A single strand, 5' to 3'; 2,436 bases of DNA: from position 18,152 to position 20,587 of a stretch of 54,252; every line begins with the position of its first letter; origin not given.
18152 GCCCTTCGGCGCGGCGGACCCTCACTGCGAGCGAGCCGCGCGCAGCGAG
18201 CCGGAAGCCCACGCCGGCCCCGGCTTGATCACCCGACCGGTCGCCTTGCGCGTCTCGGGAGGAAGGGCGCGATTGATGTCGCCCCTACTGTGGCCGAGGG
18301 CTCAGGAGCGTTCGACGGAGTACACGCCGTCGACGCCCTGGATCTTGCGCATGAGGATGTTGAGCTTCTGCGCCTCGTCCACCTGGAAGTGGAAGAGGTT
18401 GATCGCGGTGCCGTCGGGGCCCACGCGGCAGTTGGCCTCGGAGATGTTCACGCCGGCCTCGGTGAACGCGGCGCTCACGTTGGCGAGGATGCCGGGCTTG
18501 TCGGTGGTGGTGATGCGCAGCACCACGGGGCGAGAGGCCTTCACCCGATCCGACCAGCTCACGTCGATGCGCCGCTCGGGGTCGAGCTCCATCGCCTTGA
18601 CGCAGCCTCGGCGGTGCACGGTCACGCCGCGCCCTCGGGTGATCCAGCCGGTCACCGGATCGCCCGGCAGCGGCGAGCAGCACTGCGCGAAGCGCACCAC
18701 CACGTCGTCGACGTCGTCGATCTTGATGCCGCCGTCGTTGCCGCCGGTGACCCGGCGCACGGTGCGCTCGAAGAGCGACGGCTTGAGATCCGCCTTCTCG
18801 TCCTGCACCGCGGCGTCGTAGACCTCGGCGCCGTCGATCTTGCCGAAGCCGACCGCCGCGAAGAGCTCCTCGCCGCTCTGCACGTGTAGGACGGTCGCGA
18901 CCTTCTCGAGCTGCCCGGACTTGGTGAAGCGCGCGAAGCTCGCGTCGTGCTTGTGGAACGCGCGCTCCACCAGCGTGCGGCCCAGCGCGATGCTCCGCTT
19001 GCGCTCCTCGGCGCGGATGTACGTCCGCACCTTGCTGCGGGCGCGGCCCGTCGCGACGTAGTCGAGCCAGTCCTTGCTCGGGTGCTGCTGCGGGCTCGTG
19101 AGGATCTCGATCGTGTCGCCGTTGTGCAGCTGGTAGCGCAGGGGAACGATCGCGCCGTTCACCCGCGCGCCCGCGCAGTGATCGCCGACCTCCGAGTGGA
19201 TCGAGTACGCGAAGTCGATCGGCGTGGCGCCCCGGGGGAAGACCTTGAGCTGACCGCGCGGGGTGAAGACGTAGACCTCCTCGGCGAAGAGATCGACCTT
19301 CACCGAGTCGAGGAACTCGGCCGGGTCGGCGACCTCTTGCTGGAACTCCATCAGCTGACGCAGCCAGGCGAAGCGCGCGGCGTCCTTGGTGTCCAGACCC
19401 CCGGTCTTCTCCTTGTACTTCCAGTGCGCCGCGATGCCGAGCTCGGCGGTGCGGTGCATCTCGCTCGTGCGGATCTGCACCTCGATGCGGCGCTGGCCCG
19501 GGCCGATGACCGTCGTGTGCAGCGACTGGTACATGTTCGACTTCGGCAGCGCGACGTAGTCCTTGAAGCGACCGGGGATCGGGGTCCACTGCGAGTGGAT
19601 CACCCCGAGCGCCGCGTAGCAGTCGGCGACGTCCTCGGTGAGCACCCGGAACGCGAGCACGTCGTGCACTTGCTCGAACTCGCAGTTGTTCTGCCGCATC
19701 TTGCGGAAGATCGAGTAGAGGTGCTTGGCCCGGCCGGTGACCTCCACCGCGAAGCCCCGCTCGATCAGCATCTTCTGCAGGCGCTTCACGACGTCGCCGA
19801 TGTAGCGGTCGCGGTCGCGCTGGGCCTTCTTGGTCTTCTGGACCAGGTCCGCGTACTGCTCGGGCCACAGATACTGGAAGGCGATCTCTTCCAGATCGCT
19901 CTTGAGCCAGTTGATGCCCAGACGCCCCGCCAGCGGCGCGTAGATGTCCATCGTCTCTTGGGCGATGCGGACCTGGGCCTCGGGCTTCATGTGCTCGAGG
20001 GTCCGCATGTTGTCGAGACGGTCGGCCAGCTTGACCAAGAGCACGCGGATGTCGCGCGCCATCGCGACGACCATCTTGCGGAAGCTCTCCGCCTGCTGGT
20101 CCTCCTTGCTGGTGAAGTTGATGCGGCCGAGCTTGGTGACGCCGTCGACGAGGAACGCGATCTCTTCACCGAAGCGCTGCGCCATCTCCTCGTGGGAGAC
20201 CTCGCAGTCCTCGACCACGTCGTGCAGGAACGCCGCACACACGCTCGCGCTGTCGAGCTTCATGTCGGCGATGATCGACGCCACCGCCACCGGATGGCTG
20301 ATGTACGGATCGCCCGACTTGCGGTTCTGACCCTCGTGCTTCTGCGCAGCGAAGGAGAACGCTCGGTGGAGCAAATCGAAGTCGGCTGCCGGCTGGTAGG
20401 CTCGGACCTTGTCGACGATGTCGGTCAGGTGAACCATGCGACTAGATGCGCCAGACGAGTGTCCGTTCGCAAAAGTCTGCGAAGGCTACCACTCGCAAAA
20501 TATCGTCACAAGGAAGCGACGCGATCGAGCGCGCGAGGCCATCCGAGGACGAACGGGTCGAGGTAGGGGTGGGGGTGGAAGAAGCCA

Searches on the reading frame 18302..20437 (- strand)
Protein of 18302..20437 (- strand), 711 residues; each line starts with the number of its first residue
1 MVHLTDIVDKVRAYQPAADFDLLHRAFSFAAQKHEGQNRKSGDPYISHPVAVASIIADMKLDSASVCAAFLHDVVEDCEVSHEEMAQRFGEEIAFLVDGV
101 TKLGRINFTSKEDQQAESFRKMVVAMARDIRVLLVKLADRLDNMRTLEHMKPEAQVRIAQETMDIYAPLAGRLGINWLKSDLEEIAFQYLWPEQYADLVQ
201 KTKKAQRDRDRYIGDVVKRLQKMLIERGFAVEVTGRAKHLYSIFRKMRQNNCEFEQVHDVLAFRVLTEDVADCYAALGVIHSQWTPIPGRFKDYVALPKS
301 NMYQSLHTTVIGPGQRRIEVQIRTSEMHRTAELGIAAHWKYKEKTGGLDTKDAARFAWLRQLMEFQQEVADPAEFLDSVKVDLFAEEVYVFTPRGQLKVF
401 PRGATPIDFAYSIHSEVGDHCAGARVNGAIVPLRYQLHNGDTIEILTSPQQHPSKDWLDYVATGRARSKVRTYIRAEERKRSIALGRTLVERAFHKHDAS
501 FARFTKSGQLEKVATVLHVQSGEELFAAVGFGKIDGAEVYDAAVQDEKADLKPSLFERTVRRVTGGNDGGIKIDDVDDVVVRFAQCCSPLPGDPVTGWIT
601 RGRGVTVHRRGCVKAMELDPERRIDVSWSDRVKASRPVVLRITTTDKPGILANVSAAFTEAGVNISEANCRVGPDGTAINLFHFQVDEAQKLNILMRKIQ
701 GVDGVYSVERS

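Call 47: search_protein_families(library=pfam, proteins=[window:18302-20437:-], max_evalue=0.001)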
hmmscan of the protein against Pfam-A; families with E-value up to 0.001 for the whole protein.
window:18302-20437:- (711 aa): 8 families
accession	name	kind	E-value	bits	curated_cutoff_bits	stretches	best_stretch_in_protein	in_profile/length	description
PF13328.12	HD_4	-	4.6e-54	182.8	27.2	1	26-175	1-155/156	HD domain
PF04607.23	RelA_SpoT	-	4.1e-43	146.7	27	1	235-344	1-111/113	Region found in RelA / SpoT proteins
PF02824.27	TGS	-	2.1e-23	82.6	22.2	1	388-447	1-60/60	TGS domain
PF19296.4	RelA_AH_RIS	-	2.2e-16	60.9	23.8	1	461-608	4-168/185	RelA/SpoT, AH and RIS domains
PF13291.12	ACT_4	-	6.3e-16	59.3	27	1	637-710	6-80/80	ACT domain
PF01966.28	HD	-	2.1e-09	38.1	22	1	45-144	1-116/116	HD domain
PF01842.31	ACT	-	4.7e-07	29.9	27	1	638-682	1-46/66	ACT domain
PF22629.2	ACT_AHAS_ss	-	6.6e-05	23.4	27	1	640-706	1-66/67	AHAS small subunit-like ACT domain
